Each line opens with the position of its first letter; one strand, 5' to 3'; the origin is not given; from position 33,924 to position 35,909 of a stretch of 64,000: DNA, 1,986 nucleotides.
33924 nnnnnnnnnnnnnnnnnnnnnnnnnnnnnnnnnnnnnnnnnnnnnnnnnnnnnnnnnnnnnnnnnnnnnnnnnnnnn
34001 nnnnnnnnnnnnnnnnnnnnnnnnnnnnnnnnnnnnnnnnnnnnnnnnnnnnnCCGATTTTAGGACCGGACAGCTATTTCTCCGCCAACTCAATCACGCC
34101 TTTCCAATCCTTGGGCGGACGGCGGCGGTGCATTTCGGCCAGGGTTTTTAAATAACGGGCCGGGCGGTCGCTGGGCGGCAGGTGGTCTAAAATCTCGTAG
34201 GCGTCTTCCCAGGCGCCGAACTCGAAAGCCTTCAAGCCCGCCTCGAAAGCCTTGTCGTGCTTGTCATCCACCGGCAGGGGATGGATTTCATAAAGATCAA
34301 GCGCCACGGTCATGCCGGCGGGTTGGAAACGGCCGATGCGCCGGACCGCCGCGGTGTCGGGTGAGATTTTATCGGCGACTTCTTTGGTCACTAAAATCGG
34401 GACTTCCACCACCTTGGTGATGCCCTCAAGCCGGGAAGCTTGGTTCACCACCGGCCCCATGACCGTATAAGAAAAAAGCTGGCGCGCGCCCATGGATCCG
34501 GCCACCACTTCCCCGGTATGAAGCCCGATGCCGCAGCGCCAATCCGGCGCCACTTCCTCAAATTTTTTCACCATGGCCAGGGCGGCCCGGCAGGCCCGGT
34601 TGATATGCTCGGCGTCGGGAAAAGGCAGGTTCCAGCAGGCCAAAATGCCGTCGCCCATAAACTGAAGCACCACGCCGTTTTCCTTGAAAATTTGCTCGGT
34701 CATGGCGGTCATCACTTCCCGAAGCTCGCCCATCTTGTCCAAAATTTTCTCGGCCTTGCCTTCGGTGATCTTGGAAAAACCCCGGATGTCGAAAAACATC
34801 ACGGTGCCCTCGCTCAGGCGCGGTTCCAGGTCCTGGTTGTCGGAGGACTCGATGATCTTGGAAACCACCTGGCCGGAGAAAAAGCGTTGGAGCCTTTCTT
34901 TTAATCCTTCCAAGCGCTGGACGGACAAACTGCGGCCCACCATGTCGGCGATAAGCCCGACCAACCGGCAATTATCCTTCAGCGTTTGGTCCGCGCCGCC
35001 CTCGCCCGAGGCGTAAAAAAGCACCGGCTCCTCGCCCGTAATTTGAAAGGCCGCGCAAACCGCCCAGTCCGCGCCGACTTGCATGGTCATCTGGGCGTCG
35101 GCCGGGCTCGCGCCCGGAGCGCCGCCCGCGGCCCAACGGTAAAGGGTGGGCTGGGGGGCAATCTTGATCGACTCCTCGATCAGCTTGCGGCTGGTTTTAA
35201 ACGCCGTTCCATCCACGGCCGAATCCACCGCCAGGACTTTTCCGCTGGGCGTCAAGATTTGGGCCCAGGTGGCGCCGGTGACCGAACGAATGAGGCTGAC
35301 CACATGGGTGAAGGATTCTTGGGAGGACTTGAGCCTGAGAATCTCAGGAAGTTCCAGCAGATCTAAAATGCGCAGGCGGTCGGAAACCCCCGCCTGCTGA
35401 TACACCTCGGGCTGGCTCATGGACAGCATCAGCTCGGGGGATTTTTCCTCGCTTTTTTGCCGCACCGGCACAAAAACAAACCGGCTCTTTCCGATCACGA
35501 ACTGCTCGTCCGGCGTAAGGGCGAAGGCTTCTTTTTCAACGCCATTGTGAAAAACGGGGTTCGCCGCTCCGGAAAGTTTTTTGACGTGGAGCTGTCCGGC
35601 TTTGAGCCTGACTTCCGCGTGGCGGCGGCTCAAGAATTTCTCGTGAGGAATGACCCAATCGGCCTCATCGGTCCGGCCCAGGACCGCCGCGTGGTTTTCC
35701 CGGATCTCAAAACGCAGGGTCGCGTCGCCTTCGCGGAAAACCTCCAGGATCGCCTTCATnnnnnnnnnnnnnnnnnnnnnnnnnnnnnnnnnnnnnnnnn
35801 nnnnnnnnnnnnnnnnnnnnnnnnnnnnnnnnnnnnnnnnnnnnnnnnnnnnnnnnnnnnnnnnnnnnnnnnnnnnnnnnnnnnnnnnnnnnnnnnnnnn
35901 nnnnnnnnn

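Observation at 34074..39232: Translationally coupled Ser/Thr kinase-WD40 and FHA-adenylate-cyclase pair with non-canonical cyclase specificity residues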

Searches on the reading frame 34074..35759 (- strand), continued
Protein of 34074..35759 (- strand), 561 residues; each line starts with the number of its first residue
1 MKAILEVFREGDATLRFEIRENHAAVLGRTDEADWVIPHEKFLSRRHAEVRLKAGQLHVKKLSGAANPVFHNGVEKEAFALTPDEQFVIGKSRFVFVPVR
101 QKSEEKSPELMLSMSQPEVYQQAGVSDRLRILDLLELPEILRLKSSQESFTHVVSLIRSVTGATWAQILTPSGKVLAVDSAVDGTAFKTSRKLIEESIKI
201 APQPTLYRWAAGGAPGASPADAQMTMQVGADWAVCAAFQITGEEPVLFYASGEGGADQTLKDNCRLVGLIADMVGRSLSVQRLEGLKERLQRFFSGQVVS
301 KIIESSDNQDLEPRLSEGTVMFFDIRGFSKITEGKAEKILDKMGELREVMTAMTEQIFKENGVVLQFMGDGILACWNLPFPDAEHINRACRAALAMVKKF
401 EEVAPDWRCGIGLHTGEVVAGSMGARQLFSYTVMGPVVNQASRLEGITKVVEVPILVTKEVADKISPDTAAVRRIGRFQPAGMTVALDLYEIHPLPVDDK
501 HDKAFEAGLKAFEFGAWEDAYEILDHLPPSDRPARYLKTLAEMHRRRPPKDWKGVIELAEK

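Call 77: search_protein_families(library=pfam, proteins=[L019:9684-11345:+, L019:13073-15598:+, L019:6418-7926:+, L043:5896-7860:+, L016:6181-7989:+, L034:9704-12172:+, L013:2906-7945:+, L039:3111-7994:+], max_evalue=0.0001)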
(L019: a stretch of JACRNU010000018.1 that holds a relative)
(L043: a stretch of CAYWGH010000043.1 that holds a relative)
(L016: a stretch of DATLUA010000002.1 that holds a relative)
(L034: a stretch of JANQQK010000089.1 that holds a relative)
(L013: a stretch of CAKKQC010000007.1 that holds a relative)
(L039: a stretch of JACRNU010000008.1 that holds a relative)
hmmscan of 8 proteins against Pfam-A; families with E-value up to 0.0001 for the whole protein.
L019:9684-11345:+ (553 aa): 11 families
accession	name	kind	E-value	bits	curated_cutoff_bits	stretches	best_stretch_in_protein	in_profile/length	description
PF00515.34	TPR_1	-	3.1e-21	74.7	27.8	0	460-492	1-33/34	Tetratricopeptide repeat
PF07719.23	TPR_2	-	5.2e-16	57.8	27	0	460-492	1-33/34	Tetratricopeptide repeat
PF13371.12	TPR_9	-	4.1e-14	52.8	35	2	404-460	7-63/73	Tetratricopeptide repeat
PF13432.12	TPR_16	-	1e-13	51.8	32.7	2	435-492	6-63/65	Tetratricopeptide repeat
PF13431.12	TPR_17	-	2e-11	43.7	24.4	0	416-446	3-33/34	Tetratricopeptide repeat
PF13414.12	TPR_11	-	4.1e-11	42.8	26.8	0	441-473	9-41/42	TPR repeat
PF13181.12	TPR_8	-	9e-11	41.5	25.7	0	392-425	1-34/34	Tetratricopeptide repeat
PF14853.12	Fis1_TPR_C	-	4.5e-08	33.6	25.3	0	227-262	10-45/53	Fis1 C-terminal tetratricopeptide repeat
PF14559.12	TPR_19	-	5.1e-08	33.6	25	0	195-237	2-44/68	Tetratricopeptide repeat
PF13428.12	TPR_14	-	3.2e-06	27.7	23.5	0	393-432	2-41/44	Tetratricopeptide repeat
PF23914.1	TPR_CcmH_CycH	-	6.9e-05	23.2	42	0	363-486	21-147/158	Cytochrome c-type biogenesis protein H TPR domain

L019:13073-15598:+ (841 aa): 10 families
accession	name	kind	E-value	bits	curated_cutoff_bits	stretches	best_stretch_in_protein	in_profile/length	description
PF00069.31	Pkinase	-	1.4e-52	179.1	31.7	1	586-828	1-253/263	Protein kinase domain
PF07714.23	PK_Tyr_Ser-Thr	-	2.1e-34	119.4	23.1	1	588-826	3-248/258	Protein tyrosine and serine/threonine kinase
PF13432.12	TPR_16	-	6.2e-11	43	32.7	1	423-484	2-63/65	Tetratricopeptide repeat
PF00515.34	TPR_1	-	6.9e-11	41.9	27.8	0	455-483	4-32/34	Tetratricopeptide repeat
PF07719.23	TPR_2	-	8e-11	41.6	27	0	452-483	1-32/34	Tetratricopeptide repeat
PF13371.12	TPR_9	-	7.8e-07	29.5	35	0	396-454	7-65/73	Tetratricopeptide repeat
PF03109.22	ABC1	-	1.9e-05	24.3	22.9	1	638-732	127-216/244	ABC1 atypical kinase-like domain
PF13431.12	TPR_17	-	2.1e-05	24.9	24.4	0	442-471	3-32/34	Tetratricopeptide repeat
PF13181.12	TPR_8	-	2.6e-05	24.5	25.7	0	459-484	8-33/34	Tetratricopeptide repeat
PF01636.29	APH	-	6.8e-05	23.2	23.2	0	687-731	149-198/239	Phosphotransferase enzyme family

L019:6418-7926:+ (502 aa): 1 family
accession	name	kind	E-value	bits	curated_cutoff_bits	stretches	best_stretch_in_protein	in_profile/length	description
PF00398.26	RrnaAD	-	1.4e-47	162.4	24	1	244-493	5-257/263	Ribosomal RNA adenine dimethylase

L043:5896-7860:+ (654 aa): 10 families
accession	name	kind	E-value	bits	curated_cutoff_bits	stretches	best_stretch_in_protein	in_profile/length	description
PF00069.31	Pkinase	-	4e-49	167.8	31.7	1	10-261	2-257/263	Protein kinase domain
PF20702.3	nSTAND2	-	1.7e-44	152.6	24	1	347-605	2-276/279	Novel STAND NTPase 2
PF07714.23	PK_Tyr_Ser-Thr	-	4.9e-35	121.5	23.1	1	13-255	5-249/258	Protein tyrosine and serine/threonine kinase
PF20703.3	nSTAND1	-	4.4e-08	33.6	27.1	1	323-533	9-207/379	Novel STAND NTPase 1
PF13191.12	AAA_16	-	4e-06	27.9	32.6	1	329-386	1-63/167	AAA ATPase domain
PF13401.12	AAA_22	-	7.2e-06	26.8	27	1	349-478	5-117/130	AAA domain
PF01636.29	APH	-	1.2e-05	25.6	23.2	1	113-156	154-199/239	Phosphotransferase enzyme family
PF01637.24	ATPase_2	-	4.1e-05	23.9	33.2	1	330-499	1-168/225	ATPase domain predominantly from Archaea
PF05621.17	TniB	-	7.5e-05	22.7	22.4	0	336-482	22-160/189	Bacterial TniB protein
PF14531.12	Kinase-like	-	8.1e-05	22.5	25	0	112-230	150-276/289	Kinase-like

L016:6181-7989:+ (602 aa): 2 families
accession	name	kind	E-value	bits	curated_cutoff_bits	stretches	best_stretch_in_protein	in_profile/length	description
PF00069.31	Pkinase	-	5.6e-41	141.1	31.7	1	43-307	3-257/263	Protein kinase domain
PF07714.23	PK_Tyr_Ser-Thr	-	1.3e-28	100.5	23.1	1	43-253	3-219/258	Protein tyrosine and serine/threonine kinase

L034:9704-12172:+ (822 aa): 5 families
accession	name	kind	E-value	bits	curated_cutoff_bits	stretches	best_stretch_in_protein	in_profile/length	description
PF00069.31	Pkinase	-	3.2e-48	164.9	31.7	1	48-307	2-253/263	Protein kinase domain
PF07714.23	PK_Tyr_Ser-Thr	-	5.1e-30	105.1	23.1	1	52-306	6-249/258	Protein tyrosine and serine/threonine kinase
PF03781.23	FGE-sulfatase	-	1.3e-24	87.7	23.3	1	586-816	13-254/255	Sulfatase-modifying factor enzyme 1-like domain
PF03109.22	ABC1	-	3.4e-06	26.8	22.9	0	155-196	179-220/244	ABC1 atypical kinase-like domain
PF14531.12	Kinase-like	-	7.4e-05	22.6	25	0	149-245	151-251/289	Kinase-like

L013:2906-7945:+ (1679 aa): 27 families (the best 25 are shown)
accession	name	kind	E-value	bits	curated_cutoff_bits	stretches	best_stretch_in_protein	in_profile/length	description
PF25174.1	Beta-prop_THOC3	-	5.2e-46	157.3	305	3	442-691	9-248/272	THOC3 beta-propeller domain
PF00069.31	Pkinase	-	6e-40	137.7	31.7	1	51-310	2-253/263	Protein kinase domain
PF25173.1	Beta-prop_WDR3_1st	-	4.4e-33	115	154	2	559-725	12-182/184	WDR3 first beta-propeller domain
PF24814.1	WD40_Prp19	-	1.8e-32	112.9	320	2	576-650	135-213/281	Prp19 WD40 domain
PF25175.1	Beta-prop_WDR5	-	2e-26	93.4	250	2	659-862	55-261/296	WDR5 beta-propeller domain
PF00437.27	T2SSE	-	5.1e-26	91.6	24.9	1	1417-1672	121-367/370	Type II/IV secretion system protein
PF24807.1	WD40_CDC20-Fz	-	6.9e-25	88.4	200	2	439-683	55-292/292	CDC20/Fizzy WD40 domain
PF00400.38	WD40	-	6.9e-25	86.8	27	0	655-684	10-39/39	WD domain, G-beta repeat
PF23414.1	Beta-prop_EML_2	-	9.1e-23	81.4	90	1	543-689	7-157/266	Echinoderm microtubule-associated protein second beta-propeller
PF07714.23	PK_Tyr_Ser-Thr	-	1.3e-22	80.8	23.1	1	53-308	4-248/258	Protein tyrosine and serine/threonine kinase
PF25172.1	Beta-prop_WDR3_2nd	-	1.1e-21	77.8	140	1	579-685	2-109/293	WDR3 second beta-propeller domain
PF25391.1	WD40_Gbeta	-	2.7e-21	76.4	150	1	506-683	162-339/340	G protein beta WD-40 repeat protein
PF24817.1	WD40_WDHD1_1st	-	8.7e-21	74.8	109.9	1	541-691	12-163/291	WDHD1 first WD40 domain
PF24805.1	EIF3I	-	2.2e-18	66.9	200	0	614-691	9-87/324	EIF3I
PF00482.28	T2SSF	-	4e-18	66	25.2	1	1189-1288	1-102/125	Type II secretion system (T2SS), protein F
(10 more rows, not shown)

L039:3111-7994:+ (1627 aa): 19 families
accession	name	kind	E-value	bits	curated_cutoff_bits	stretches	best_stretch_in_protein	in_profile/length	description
PF00069.31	Pkinase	-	3.2e-45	155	31.7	1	188-449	2-254/263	Protein kinase domain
PF07714.23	PK_Tyr_Ser-Thr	-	1.3e-28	100.5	23.1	1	190-406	4-226/258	Protein tyrosine and serine/threonine kinase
PF25174.1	Beta-prop_THOC3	-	2.4e-24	86.2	305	3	830-982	65-202/272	THOC3 beta-propeller domain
PF24807.1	WD40_CDC20-Fz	-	2.2e-15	57.2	200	1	821-982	59-211/292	CDC20/Fizzy WD40 domain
PF25175.1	Beta-prop_WDR5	-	6.3e-15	55.6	250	1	1124-1330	41-253/296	WDR5 beta-propeller domain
PF00400.38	WD40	-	2.1e-14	53.7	27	0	900-932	9-39/39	WD domain, G-beta repeat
PF24814.1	WD40_Prp19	-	1.4e-12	47.7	320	0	828-935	65-166/281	Prp19 WD40 domain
PF25173.1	Beta-prop_WDR3_1st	-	2.1e-12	47.6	154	1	833-979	50-183/184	WDR3 first beta-propeller domain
PF00072.30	Response_reg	-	2.7e-12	47.3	30.2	1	4-112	1-108/111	Response regulator receiver domain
PF23414.1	Beta-prop_EML_2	-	1.4e-10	41.4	90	1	830-981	16-154/266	Echinoderm microtubule-associated protein second beta-propeller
PF25460.1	Beta-prop_Aladin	-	5.2e-10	39.4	171.1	1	858-965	111-211/340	Aladin seven-bladed propeller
PF25168.1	Beta-prop_WDR36-Utp21_2nd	-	1e-07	32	84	0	820-879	247-303/335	WDR36/Utp21 second beta-propeller domain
PF25391.1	WD40_Gbeta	-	5.8e-07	29.3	150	0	858-935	98-173/340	G protein beta WD-40 repeat protein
PF24817.1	WD40_WDHD1_1st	-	5.2e-06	26.3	109.9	0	859-967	88-197/291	WDHD1 first WD40 domain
PF07676.18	PD40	-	5.7e-06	26.6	20.9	0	819-828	14-23/38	WD40-like Beta Propeller Repeat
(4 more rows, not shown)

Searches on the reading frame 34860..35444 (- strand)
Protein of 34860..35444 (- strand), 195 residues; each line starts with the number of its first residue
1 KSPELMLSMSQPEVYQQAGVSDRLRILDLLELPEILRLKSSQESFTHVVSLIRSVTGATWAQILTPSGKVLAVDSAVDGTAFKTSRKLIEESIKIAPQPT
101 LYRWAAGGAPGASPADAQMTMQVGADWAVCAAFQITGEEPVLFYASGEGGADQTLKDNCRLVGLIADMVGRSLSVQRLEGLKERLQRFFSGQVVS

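Call 35: predict_structure(alignment_id=A2)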
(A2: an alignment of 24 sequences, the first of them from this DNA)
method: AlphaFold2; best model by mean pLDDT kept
length: 195 residues; sequences in the alignment: 24
mean_pLDDT: 84.8   pTM: 0.83
mean pLDDT of the five models: 84.8, 84.0, 83.5, 83.1, 81.6
residues with pLDDT >= 90: 97; 70-90: 67; 50-70: 25; < 50: 6
segments of 3 or more residues with pLDDT < 50: 108-110
pLDDT, mean of each block of 10 residues (from residue 1): 87 79 63 86 93 93 95 84 86 95 70 52 82 92 94 93 93 89 88 77
secondary structure, 60 per line:
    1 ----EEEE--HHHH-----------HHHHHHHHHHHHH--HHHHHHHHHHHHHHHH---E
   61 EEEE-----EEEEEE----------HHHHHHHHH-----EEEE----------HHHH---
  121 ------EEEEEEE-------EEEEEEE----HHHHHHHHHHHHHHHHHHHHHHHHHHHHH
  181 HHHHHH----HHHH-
elements in order: E5-8 H11-14 H26-38 H41-56 E60-64 E70-75 H86-94 E100-103 H114-117 E127-133 E141-147 H152-186 H191-194

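Call 39: fold_search(model_id=the predicted structure, library=pdb)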
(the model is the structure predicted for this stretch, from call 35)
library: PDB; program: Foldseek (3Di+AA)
matches with E <= 10: 1453; with E <= 0.001: 229
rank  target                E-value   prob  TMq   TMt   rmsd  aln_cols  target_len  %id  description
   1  5hsq                  4.4e-06  1.00  0.47  0.22  10.6       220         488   14  The surface engineered photosensory module (PAS-GAF-PHY) of the bacterial phytochrome Agp1 (AtBphP1) in the Pr form, chr (released 2016-08-03)
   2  6baf                  6.2e-06  1.00  0.44  0.31  10.7       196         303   14  Structure of the chromophore binding domain of Stigmatella aurantiaca phytochrome P1, wild-type (released 2018-09-19)
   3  5i5l                  8.4e-06  1.00  0.48  0.22  10.9       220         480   14  The photosensory module (PAS-GAF-PHY) of the bacterial phytochrome Agp1 (AtBphP1) in the Pr form, chromophore modelled w (released 2016-08-03)
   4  8co5                  1.0e-05  1.00  0.48  0.23  11.0       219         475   15  The surface-engineered photosensory module (PAS-GAF-PHY) of the bacterial phytochrome Agp1 (AtBphP1) in the Pr form with (released 2024-03-06)
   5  8u62_A                1.3e-05  1.00  0.44  0.21  12.6       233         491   15  Cryo-EM structure of PsBphP in Pfr state, Dimer of Dimers FL (released 2024-08-21)
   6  5akp_B                1.3e-05  1.00  0.47  0.18  10.0       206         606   17  Crystal structure of the dark-adapted full-length bacteriophytochrome XccBphP from Xanthomonas campestris bound to BV  (released 2016-05-04)
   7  5lly_A                1.7e-05  1.00  0.48  0.22   9.4       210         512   14  Photosensory Module of Bacteriophytochrome linked Diguanylyl Cyclase from Idiomarina species A28L (released 2017-03-15)
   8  9itf_A                1.7e-05  1.00  0.41  0.19  10.8       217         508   15  Cryo-EM structure of full-length phyB(Y276H)-PIF6beta complex (released 2025-06-04)
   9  5lly_C                2.0e-05  1.00  0.48  0.23   9.6       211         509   14  Photosensory Module of Bacteriophytochrome linked Diguanylyl Cyclase from Idiomarina species A28L (released 2017-03-15)
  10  4r70_B                2.0e-05  1.00  0.44  0.20  10.4       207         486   12  Crystal structure of bacteriophytochrome RpBphP3 from photosynthetic bacterium R. palustris (released 2015-07-15)
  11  9iuz_A                2.0e-05  1.00  0.42  0.21  11.3       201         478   15  Constitutively active mutant(Y276H) of Arabidopsis phytochrome B(phyB) in complex with phytochrome-interacting factor  (released 2024-10-02)
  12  6ndo_B                2.1e-05  1.00  0.49  0.20   8.4       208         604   14  Crystal structure of the dark-adapted full-length bacteriophytochrome XccBphP mutant L193N from Xanthomonas campestris (released 2019-12-18)
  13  8u64_A                2.3e-05  1.00  0.42  0.20  10.3       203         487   15  Cryo-EM structure of PsBphP in Pfr state, medial PSM only (released 2024-08-21)
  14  9a6f_A                2.4e-05  1.00  0.38  0.31   8.9       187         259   10  Integrative model of CODY-YPPF by crosslinking MS and deep learning (released 2024-09-18)
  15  5uyr_B                2.6e-05  1.00  0.48  0.19   9.8       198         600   16  Crystal structure of the dark-adapted full-length bacteriophytochrome XccBphP mutant D199A from Xanthomonas campestris (released 2018-02-28)
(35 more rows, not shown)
